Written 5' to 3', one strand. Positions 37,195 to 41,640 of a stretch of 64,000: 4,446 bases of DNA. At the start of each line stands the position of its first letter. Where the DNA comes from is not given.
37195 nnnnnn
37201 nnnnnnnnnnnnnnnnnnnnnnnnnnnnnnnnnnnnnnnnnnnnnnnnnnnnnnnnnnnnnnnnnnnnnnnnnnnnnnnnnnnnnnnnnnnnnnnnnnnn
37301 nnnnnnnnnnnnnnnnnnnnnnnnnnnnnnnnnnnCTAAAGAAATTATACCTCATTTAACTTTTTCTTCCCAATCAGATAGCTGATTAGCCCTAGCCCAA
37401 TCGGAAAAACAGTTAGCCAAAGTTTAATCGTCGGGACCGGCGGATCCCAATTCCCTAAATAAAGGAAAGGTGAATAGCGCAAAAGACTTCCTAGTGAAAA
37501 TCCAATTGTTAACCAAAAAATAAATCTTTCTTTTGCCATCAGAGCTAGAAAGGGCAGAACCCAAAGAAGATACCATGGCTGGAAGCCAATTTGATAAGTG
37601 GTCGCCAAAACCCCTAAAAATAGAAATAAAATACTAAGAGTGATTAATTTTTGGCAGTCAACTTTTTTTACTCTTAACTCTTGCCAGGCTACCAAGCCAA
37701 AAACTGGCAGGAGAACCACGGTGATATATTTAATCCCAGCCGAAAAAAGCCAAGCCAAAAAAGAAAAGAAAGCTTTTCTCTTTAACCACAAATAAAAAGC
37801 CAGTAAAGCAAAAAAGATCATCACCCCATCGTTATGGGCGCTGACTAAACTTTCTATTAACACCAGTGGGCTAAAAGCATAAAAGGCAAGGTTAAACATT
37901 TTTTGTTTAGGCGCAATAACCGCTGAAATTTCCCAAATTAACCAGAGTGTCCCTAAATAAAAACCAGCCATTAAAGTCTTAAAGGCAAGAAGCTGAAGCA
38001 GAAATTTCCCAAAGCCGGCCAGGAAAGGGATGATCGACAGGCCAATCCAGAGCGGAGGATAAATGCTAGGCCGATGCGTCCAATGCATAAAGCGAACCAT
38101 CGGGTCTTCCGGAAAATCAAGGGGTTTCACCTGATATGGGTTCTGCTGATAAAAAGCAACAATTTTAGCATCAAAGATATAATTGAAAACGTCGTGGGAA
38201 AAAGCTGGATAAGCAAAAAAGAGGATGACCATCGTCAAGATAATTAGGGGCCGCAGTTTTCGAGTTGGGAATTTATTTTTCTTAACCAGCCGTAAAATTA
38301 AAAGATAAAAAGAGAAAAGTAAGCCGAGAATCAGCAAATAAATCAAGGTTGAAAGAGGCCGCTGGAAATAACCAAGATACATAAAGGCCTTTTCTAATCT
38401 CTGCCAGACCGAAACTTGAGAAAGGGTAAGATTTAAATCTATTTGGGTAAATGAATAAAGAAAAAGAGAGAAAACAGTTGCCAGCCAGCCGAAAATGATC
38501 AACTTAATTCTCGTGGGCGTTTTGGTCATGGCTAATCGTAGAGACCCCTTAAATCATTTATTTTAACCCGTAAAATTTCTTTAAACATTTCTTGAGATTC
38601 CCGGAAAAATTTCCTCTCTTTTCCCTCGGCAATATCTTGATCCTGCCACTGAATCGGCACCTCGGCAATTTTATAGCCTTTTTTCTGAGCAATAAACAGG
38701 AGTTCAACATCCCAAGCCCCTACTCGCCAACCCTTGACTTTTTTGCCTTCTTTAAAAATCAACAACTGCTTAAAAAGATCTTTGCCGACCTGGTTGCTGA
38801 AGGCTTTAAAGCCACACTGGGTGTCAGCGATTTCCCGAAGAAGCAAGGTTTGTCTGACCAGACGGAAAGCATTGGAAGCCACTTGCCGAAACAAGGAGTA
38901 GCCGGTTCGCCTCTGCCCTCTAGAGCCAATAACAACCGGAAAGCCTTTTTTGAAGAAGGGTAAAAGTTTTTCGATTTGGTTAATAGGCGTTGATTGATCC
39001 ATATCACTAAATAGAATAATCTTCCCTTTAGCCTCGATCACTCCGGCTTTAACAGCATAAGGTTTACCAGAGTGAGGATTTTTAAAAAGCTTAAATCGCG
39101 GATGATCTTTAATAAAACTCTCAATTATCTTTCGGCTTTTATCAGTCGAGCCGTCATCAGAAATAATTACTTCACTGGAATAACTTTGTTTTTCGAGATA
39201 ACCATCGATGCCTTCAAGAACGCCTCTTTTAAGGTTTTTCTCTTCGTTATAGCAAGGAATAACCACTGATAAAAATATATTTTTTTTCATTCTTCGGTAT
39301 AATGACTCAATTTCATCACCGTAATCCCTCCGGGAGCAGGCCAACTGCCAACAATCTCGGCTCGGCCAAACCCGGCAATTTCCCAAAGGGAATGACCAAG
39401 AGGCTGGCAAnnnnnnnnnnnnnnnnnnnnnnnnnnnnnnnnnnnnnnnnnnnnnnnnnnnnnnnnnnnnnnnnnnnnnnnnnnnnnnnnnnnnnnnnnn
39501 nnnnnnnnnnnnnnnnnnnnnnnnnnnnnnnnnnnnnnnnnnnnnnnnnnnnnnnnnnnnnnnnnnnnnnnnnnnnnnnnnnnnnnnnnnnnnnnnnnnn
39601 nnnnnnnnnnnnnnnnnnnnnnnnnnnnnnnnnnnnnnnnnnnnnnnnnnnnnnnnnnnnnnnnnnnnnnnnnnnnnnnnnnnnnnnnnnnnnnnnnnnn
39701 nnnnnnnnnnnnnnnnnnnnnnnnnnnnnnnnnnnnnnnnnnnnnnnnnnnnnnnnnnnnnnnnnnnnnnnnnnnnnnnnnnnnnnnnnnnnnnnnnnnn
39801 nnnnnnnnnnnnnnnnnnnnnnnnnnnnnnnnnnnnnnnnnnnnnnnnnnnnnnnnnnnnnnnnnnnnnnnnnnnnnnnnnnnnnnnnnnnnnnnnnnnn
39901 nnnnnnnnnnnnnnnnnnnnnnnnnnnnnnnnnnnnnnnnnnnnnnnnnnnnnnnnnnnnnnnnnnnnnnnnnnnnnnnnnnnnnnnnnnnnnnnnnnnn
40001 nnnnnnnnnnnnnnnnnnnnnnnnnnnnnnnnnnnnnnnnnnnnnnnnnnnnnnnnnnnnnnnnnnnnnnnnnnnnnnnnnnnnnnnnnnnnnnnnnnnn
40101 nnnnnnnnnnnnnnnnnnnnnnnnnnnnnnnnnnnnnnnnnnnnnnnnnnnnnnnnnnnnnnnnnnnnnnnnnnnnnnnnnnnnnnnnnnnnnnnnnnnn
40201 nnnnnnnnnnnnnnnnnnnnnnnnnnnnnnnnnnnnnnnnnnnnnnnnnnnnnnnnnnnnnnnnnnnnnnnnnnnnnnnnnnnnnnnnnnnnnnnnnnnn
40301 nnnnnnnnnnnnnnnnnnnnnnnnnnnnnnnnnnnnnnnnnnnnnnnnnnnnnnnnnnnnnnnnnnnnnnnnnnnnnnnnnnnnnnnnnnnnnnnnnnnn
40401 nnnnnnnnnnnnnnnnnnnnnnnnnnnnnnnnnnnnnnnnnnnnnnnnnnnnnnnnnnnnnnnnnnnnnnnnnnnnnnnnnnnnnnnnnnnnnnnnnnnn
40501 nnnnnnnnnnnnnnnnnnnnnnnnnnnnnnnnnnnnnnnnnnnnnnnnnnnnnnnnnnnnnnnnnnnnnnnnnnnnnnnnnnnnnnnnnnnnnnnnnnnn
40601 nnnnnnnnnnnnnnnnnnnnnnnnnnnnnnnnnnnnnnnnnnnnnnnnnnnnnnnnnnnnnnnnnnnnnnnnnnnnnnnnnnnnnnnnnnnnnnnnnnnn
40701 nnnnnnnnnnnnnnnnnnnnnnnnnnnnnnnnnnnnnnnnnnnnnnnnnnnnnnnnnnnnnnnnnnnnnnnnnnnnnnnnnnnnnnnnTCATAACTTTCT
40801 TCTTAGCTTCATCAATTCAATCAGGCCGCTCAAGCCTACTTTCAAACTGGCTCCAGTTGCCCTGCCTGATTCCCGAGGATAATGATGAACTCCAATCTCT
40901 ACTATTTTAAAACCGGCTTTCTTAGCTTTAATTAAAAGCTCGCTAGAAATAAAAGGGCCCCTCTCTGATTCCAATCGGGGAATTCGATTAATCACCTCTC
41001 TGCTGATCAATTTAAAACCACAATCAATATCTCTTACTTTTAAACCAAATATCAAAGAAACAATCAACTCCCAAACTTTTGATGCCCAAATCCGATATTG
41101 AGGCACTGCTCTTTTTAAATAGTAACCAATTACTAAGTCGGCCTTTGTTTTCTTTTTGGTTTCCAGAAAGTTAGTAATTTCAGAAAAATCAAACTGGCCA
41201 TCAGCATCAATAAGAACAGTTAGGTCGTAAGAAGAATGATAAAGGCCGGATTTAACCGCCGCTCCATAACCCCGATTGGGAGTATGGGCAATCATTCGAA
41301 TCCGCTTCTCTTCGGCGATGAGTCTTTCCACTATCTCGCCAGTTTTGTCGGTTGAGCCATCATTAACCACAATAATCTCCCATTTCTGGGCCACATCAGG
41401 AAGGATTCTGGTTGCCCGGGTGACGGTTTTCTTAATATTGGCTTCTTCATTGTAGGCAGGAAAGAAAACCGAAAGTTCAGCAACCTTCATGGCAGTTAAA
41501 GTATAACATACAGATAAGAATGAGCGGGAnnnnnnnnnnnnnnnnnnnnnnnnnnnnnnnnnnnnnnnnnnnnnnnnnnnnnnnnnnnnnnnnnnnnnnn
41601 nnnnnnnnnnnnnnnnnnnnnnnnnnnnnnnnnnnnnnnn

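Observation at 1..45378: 45-kb single-strand supercluster of lipid-carrier-dependent (GT-C type) glycosylation machinery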

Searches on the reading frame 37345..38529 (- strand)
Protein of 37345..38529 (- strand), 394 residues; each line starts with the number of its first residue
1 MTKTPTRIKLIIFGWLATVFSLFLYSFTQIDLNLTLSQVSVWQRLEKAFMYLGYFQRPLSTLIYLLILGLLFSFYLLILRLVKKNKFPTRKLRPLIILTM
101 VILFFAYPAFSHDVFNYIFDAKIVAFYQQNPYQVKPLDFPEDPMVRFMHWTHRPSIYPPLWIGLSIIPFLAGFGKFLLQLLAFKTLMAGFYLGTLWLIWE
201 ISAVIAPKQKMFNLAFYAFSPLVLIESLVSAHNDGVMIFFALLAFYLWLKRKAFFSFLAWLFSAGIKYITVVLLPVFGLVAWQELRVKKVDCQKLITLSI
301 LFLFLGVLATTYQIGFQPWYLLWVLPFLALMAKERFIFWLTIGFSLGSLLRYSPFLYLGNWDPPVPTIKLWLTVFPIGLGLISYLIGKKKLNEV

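Call 5: search_protein_families(library=pfam, proteins=[window:37345-38529:-], max_evalue=0.01)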
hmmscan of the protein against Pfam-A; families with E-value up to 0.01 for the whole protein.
window:37345-38529:- (394 aa): 0 families

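Call 15: search_protein_families(library=ncbifam, proteins=[window:37345-38529:-], max_evalue=0.01)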
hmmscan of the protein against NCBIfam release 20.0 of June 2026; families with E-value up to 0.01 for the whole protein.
window:37345-38529:- (394 aa): 1 family
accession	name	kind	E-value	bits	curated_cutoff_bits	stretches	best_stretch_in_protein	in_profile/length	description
TIGR03459.1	crt_membr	equivalog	1.5e-09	37.3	439.4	1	45-282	32-267/470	alpha-(1->6)-mannopyranosyltransferase A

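Call 16: search_protein_families(library=pfam, proteins=[window:37345-38529:-], max_evalue=10)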
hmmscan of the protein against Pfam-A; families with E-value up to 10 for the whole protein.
window:37345-38529:- (394 aa): 2 families
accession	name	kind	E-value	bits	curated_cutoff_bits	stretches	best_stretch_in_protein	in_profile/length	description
PF13314.11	DUF4083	-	0.053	13.9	25.4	1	62-86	10-34/57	Domain of unknown function (DUF4083)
PF11293.13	DUF3094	-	0.57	10.3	27.1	0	316-325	28-37/55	Protein of unknown function (DUF3094)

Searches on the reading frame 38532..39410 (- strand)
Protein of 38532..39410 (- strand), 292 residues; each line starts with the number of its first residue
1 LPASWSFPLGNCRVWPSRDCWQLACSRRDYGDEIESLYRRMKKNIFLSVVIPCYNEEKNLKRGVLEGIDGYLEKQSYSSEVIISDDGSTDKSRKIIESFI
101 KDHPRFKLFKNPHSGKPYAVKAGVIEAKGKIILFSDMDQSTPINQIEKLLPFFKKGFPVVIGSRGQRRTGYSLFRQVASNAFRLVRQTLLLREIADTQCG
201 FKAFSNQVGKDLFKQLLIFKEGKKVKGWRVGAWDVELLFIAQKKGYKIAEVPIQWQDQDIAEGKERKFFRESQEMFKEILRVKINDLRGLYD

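Call 5: search_protein_families(library=pfam, proteins=[window:38532-39410:-], max_evalue=0.01)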
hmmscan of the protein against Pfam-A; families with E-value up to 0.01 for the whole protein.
window:38532-39410:- (292 aa): 3 families
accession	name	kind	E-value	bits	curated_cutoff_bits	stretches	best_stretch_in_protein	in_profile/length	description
PF00535.33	Glycos_transf_2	-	1.5e-25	90.6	23.3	1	48-208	1-163/168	Glycosyl transferase family 2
PF10111.15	Glyco_tranf_2_2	-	5.9e-06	26.4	27.3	1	48-150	1-103/276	Glycosyltransferase like family 2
PF13641.12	Glyco_tranf_2_3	-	0.00065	20.2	27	1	47-156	3-115/230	Glycosyltransferase like family 2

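Call 41: search_protein_families(library=ncbifam, proteins=[window:38532-39290:-], max_evalue=0.0001)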
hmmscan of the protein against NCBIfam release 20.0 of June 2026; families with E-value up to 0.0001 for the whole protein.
window:38532-39290:- (252 aa): 18 families
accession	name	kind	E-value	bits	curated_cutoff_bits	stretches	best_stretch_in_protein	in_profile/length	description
NF047588.1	GlcsyltransPgfSStrep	equivalog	2.9e-16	59.6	500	1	7-168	3-163/308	glycosyltransferase PgfS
NF007482.0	PRK10073.1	equivalog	3.5e-16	59.1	423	1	3-110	4-107/334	glycosyltransferase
NF007986.1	PRK10714.1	equivalog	2.2e-15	56.5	529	1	7-168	8-168/316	undecaprenyl-phosphate 4-deoxy-4-formamido-L-arabinose transferase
NF041391.1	DPhHxTase_Halo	equivalog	2.2e-13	49.7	375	1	13-244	3-210/213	dolichyl-phosphate hexose transferase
TIGR03937.1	PgaC_IcaA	equivalog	2.5e-13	49.8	422.3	1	5-98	45-135/407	poly-beta-1,6-N-acetyl-D-glucosamine synthase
NF041875.1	EPS_EpsD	equivalog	2.6e-12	46.8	370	1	7-115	1-106/325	exopolysaccharide biosynthesis glycosyltransferase EpsD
NF038302.1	EPS_HpsE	equivalog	2.9e-12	46.2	300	1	7-115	3-113/307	hormogonium polysaccharide biosynthesis glycosyltransferase HpsE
NF050050.1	ProtGlycPglI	equivalog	3.7e-11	43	500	1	6-123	3-118/306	GalNAc(5)-diNAcBac-PP-undecaprenol beta-1,3-glucosyltransferase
TIGR04283.1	glyco_like_mftF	equivalog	7.3e-11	42.1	182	1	7-113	1-97/221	TIGR04283 family arsenosugar biosynthesis glycosyltransferase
NF047683.1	TeichurnBiosyTuaG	equivalog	3e-10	40.2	400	1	3-115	4-113/252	teichuronic acid biosynthesis protein TuaG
TIGR03111.1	glyc2_xrt_Gpos1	hypoth_equivalog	4.3e-09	35.7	363.95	1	7-151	51-193/439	TIGR03111 family XrtG-associated glycosyltransferase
NF053739.1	GlytfEpsEBac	equivalog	1.7e-07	30.5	450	1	8-217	4-204/265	glycosyltransferase EpsE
TIGR04182.1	glyco_TIGR04182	equivalog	3.1e-07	30.1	325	1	8-221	3-196/293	S-layer glycoprotein N-glycosyltransferase AglJ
NF045692.1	OglycostaseCruG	equivalog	3.9e-07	29.3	600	1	7-90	43-127/386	2'-O-glycosyltransferase CruG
NF038299.1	EPS_HpsN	equivalog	2.6e-06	26.6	425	1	7-104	3-97/317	hormogonium polysaccharide biosynthesis glycosyltransferase HpsN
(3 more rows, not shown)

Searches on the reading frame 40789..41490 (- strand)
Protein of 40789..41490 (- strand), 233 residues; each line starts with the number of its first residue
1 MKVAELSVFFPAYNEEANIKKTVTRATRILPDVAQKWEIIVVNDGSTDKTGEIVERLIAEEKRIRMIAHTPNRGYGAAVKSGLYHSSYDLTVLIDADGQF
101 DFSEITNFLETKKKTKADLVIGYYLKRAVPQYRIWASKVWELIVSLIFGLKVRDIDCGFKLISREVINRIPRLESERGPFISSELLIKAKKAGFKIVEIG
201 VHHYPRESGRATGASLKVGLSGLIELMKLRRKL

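Call 6: search_protein_families(library=pfam, proteins=[window:40789-41490:-], max_evalue=0.01)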
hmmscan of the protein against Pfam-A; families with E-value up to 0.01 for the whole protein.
window:40789-41490:- (233 aa): 3 families
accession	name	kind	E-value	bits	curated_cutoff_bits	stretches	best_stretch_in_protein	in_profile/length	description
PF00535.33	Glycos_transf_2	-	1.1e-29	103.9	23.3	1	7-169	1-166/168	Glycosyl transferase family 2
PF10111.15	Glyco_tranf_2_2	-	1.1e-06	28.8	27.3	1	7-100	1-94/276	Glycosyltransferase like family 2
PF13641.12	Glyco_tranf_2_3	-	0.00031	21.3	27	1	6-97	3-96/230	Glycosyltransferase like family 2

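Call 41: search_protein_families(library=ncbifam, proteins=[window:40789-41490:-], max_evalue=0.0001)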
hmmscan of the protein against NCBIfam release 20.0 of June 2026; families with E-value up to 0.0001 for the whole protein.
window:40789-41490:- (233 aa): 20 families
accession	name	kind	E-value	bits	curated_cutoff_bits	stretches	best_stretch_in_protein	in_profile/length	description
NF007986.1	PRK10714.1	equivalog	1.2e-22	80.3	529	1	2-215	4-212/316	undecaprenyl-phosphate 4-deoxy-4-formamido-L-arabinose transferase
NF041391.1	DPhHxTase_Halo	equivalog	2.8e-20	72.2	375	1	12-212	3-191/213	dolichyl-phosphate hexose transferase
TIGR03937.1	PgaC_IcaA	equivalog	1.1e-19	70.8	422.3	1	3-106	44-144/407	poly-beta-1,6-N-acetyl-D-glucosamine synthase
NF047588.1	GlcsyltransPgfSStrep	equivalog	7.8e-19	68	500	1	6-174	3-171/308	glycosyltransferase PgfS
TIGR04182.1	glyco_TIGR04182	equivalog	1.3e-15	57.6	325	1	6-213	2-200/293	S-layer glycoprotein N-glycosyltransferase AglJ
NF047683.1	TeichurnBiosyTuaG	equivalog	6.4e-14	52.2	400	1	5-116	7-115/252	teichuronic acid biosynthesis protein TuaG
NF058614.1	PPMAGASynPpgS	equivalog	1.4e-13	50.8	370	1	8-224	4-217/226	polyprenyl-phospho-N-acetylgalactosaminyl synthase PpgS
NF007482.0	PRK10073.1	equivalog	4.7e-11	42.3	423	1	4-112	6-110/334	glycosyltransferase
NF041875.1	EPS_EpsD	equivalog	5.9e-11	42.3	370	1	6-135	1-131/325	exopolysaccharide biosynthesis glycosyltransferase EpsD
NF010496.0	PRK13915.1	equivalog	4.9e-10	39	262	1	5-98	32-127/307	glucosyl-3-phosphoglycerate synthase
TIGR04283.1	glyco_like_mftF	equivalog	2e-09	37.3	182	1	6-112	1-97/221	TIGR04283 family arsenosugar biosynthesis glycosyltransferase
NF045692.1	OglycostaseCruG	equivalog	2.8e-07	29.8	600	1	3-120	40-160/386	2'-O-glycosyltransferase CruG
NF038302.1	EPS_HpsE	equivalog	6.3e-07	28.7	300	1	5-98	2-97/307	hormogonium polysaccharide biosynthesis glycosyltransferase HpsE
NF050050.1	ProtGlycPglI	equivalog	1.2e-06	28.1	500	1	4-112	2-108/306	GalNAc(5)-diNAcBac-PP-undecaprenol beta-1,3-glucosyltransferase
TIGR03965.1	mycofact_glyco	equivalog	1.4e-06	27.5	280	1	4-97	74-164/467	mycofactocin biosynthesis glycosyltransferase MftF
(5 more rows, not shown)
